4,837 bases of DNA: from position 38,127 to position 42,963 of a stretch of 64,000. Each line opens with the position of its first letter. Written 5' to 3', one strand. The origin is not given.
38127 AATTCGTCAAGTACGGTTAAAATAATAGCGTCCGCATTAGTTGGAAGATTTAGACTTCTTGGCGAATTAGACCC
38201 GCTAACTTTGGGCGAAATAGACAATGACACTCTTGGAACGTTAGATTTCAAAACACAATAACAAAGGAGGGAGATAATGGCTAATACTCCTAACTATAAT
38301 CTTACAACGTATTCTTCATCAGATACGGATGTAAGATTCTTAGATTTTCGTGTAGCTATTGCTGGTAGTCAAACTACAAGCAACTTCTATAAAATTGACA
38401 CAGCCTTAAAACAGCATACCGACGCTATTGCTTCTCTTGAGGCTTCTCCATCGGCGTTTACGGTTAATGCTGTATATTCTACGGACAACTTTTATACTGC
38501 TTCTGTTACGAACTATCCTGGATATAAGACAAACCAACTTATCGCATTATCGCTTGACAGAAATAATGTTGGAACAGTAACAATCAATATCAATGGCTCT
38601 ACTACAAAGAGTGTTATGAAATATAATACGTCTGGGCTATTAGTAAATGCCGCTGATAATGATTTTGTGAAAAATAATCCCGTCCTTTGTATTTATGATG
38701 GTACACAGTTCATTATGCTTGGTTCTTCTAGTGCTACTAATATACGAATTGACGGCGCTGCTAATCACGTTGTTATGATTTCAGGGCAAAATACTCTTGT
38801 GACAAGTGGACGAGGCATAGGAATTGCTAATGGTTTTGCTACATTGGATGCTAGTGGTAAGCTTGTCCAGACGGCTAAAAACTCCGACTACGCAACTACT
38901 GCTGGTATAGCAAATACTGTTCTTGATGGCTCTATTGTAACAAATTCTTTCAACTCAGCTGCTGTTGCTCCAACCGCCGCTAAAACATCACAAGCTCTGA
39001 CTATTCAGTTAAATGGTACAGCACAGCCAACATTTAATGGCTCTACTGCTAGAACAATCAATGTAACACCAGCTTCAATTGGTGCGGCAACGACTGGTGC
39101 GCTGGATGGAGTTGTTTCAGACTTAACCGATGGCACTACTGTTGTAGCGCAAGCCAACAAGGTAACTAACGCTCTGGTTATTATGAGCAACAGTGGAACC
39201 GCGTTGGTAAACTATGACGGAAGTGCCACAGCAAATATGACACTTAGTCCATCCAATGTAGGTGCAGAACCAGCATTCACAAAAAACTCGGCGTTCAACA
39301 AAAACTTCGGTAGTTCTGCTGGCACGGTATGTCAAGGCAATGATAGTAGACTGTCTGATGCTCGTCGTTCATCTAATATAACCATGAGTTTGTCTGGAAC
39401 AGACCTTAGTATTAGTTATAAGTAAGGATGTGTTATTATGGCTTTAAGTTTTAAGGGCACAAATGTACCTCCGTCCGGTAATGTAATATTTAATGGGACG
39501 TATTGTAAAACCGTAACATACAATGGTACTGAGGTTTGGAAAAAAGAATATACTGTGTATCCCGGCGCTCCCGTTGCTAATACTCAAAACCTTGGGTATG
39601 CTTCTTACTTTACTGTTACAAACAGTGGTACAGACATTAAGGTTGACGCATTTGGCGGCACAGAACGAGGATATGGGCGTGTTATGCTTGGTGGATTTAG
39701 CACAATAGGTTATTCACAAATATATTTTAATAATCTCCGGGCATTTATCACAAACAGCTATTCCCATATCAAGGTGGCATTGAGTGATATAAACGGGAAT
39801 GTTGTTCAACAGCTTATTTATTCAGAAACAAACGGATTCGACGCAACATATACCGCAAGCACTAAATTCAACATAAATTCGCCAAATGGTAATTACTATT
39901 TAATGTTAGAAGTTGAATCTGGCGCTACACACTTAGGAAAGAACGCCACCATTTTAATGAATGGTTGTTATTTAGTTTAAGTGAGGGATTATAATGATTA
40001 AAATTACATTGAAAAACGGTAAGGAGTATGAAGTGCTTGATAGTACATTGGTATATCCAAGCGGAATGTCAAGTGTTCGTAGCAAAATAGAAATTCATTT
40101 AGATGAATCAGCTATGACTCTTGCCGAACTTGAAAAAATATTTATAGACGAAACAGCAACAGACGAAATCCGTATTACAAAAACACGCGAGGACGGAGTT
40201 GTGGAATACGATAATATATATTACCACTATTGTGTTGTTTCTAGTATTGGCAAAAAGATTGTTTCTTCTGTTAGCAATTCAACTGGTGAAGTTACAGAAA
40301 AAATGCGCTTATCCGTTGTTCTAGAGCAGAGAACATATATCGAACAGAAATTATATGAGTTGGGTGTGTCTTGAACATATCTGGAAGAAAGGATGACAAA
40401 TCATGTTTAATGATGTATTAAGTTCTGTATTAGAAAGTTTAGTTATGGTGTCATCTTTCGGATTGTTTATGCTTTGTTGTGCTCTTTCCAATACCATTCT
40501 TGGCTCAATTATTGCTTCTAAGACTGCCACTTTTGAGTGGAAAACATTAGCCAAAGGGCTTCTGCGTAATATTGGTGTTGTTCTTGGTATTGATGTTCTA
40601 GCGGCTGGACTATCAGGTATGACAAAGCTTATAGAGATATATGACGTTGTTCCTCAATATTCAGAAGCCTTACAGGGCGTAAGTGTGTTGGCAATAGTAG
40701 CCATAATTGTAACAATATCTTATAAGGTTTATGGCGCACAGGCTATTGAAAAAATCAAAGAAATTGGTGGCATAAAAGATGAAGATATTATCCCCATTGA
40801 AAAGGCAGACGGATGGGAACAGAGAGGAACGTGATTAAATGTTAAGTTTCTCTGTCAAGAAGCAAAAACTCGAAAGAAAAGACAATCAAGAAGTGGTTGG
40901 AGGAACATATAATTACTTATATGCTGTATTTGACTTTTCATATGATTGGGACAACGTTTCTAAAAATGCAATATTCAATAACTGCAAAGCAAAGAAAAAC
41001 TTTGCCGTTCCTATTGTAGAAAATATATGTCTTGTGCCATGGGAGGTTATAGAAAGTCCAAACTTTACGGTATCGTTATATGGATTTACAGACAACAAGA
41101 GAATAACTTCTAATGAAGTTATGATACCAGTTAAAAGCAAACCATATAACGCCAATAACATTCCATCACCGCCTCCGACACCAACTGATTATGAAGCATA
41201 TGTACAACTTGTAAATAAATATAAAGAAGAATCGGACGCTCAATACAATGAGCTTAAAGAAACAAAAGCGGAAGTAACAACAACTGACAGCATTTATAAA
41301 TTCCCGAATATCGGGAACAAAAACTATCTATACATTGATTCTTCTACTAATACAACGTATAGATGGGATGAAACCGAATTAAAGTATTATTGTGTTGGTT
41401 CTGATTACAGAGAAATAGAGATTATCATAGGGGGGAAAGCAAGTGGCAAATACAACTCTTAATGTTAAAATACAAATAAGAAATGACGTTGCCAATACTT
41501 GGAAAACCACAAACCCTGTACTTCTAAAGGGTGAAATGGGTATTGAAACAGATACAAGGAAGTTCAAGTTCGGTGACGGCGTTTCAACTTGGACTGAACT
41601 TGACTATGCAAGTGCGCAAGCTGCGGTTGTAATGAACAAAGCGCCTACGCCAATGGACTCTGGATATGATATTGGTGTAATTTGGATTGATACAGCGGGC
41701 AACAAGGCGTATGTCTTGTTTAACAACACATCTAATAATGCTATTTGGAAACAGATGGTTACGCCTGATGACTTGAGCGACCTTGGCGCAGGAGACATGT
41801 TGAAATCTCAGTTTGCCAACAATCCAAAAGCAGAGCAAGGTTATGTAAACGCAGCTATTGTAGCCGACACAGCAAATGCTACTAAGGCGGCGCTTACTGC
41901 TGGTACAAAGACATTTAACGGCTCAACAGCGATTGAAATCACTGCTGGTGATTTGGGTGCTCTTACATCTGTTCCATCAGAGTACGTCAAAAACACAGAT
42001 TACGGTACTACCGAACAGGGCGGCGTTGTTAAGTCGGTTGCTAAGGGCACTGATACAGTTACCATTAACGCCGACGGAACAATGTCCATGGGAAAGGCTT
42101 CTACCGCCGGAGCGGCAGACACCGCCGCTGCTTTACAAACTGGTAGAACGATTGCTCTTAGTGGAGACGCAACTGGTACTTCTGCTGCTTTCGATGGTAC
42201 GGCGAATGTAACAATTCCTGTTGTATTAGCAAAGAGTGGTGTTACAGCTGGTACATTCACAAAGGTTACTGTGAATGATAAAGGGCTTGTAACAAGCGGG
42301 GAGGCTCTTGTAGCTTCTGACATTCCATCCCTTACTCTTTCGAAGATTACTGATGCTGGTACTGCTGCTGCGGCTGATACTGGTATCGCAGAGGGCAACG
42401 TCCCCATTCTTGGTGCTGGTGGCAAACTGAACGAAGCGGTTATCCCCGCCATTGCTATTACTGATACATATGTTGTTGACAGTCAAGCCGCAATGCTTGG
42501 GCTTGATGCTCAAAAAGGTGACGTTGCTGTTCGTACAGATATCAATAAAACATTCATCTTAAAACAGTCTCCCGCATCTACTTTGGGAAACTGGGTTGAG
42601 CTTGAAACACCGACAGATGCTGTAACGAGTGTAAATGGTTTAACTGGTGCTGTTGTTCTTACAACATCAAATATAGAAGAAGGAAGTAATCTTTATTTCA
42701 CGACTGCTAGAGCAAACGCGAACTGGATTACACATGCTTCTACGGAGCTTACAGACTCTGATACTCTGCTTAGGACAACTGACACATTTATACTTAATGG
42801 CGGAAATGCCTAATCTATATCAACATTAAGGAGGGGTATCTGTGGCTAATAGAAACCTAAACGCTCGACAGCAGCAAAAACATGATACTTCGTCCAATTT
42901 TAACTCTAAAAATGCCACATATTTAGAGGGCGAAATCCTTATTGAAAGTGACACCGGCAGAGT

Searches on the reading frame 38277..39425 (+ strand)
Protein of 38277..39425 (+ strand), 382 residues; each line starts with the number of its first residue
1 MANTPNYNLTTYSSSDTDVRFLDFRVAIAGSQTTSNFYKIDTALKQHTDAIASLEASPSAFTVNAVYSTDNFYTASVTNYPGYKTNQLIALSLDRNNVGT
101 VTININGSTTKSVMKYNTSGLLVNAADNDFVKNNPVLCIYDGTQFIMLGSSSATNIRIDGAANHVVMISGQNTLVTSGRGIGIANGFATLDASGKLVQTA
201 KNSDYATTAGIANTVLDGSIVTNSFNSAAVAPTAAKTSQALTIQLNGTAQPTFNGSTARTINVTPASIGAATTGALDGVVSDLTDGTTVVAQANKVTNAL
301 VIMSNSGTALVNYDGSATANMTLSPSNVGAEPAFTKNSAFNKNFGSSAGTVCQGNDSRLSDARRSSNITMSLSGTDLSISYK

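Call 10: search_protein_families(library=pfam, proteins=[window:38277-39425:+], max_evalue=0.01)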
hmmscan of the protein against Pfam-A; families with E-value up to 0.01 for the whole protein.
window:38277-39425:+ (382 aa): 0 families

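Call 11: search_protein_families(library=phrogs, proteins=[window:38277-39425:+], max_evalue=0.01)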
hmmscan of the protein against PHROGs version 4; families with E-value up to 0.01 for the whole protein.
window:38277-39425:+ (382 aa): 3 families
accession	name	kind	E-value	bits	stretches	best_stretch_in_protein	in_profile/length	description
phrog_36886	-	unknown function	9.9e-09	35.3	1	288-364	43-118/605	-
phrog_1197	-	tail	3.5e-07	30.6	1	334-369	256-291/715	tail protein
phrog_2012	-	tail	0.00066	20.6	1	307-372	83-144/212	minor tail protein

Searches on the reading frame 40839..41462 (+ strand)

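Call 10: search_protein_families(library=pfam, proteins=[window:40839-41462:+], max_evalue=0.01)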
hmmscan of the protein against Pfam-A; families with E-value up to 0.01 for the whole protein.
window:40839-41462:+ (207 aa): 0 families

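Call 11: search_protein_families(library=phrogs, proteins=[window:40839-41462:+], max_evalue=0.01)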
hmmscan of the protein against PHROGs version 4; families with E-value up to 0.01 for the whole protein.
window:40839-41462:+ (207 aa): 3 families
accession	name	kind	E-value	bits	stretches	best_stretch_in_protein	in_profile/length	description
phrog_19695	-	unknown function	9.7e-24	85.4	1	1-134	3-136/164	-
phrog_25979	-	unknown function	3.3e-08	33.7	1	1-133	1-134/521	-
phrog_6813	-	unknown function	0.0027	17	1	143-187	53-97/907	-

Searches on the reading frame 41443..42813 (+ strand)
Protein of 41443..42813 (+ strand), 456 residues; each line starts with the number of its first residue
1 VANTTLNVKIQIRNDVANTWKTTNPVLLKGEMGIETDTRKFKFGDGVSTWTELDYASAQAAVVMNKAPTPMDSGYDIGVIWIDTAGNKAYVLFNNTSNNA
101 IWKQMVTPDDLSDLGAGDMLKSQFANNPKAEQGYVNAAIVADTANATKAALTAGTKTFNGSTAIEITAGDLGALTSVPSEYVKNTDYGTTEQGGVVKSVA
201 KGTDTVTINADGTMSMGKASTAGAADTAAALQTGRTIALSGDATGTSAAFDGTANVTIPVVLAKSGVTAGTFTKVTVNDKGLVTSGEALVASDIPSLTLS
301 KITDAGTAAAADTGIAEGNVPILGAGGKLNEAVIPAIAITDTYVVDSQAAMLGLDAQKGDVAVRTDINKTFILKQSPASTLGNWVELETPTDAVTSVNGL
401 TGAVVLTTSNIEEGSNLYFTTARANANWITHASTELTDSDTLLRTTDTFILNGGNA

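Call 10: search_protein_families(library=pfam, proteins=[window:41443-42813:+], max_evalue=0.01)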
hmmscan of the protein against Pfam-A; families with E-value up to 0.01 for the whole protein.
window:41443-42813:+ (456 aa): 1 family
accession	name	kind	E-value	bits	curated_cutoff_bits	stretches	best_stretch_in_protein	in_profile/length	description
PF18454.7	Mtd_N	-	1e-09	38.6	26.3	1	10-48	1-37/37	Major tropism determinant N-terminal domain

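Call 11: search_protein_families(library=phrogs, proteins=[window:41443-42813:+], max_evalue=0.01)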
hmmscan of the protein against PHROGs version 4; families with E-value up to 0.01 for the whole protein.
window:41443-42813:+ (456 aa): 24 families
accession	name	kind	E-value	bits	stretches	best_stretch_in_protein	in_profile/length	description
phrog_5181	-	unknown function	8.2e-22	78.3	1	132-332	326-472/763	-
phrog_7389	-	tail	1e-21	78.2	1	195-317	311-432/732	tail fiber protein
phrog_23595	-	tail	3.2e-21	76.8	2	181-412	125-350/440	minor tail protein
phrog_697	-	head and packaging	7.9e-18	64.2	2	9-56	4-51/2079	structural protein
phrog_2824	-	head and packaging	1.1e-16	61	1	132-411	625-879/1151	virion structural protein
phrog_26941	-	tail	9.6e-14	52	1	193-413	158-380/603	tail protein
phrog_5207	-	unknown function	1.3e-12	48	1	197-411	256-474/689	-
phrog_8780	-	tail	8.2e-12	45.1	1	326-415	341-435/755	minor tail protein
phrog_19976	-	tail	9.6e-11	42.6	1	2-163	2-140/256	tail assembly protein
phrog_24754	-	tail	2.3e-10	41.7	1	8-60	5-57/202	tail fiber protein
phrog_31660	-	tail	6.2e-10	40.2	1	1-61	1-61/182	tail fiber protein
phrog_6049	-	tail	6.9e-10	40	1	7-56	8-57/337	tail fiber protein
phrog_27786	-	tail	2.2e-09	37.4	1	10-62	7-59/729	tail spike protein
phrog_38759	-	unknown function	3.2e-09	36.8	1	220-290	54-125/920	-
phrog_19200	-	head and packaging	5.8e-09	36.6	1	10-58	12-60/268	virion structural protein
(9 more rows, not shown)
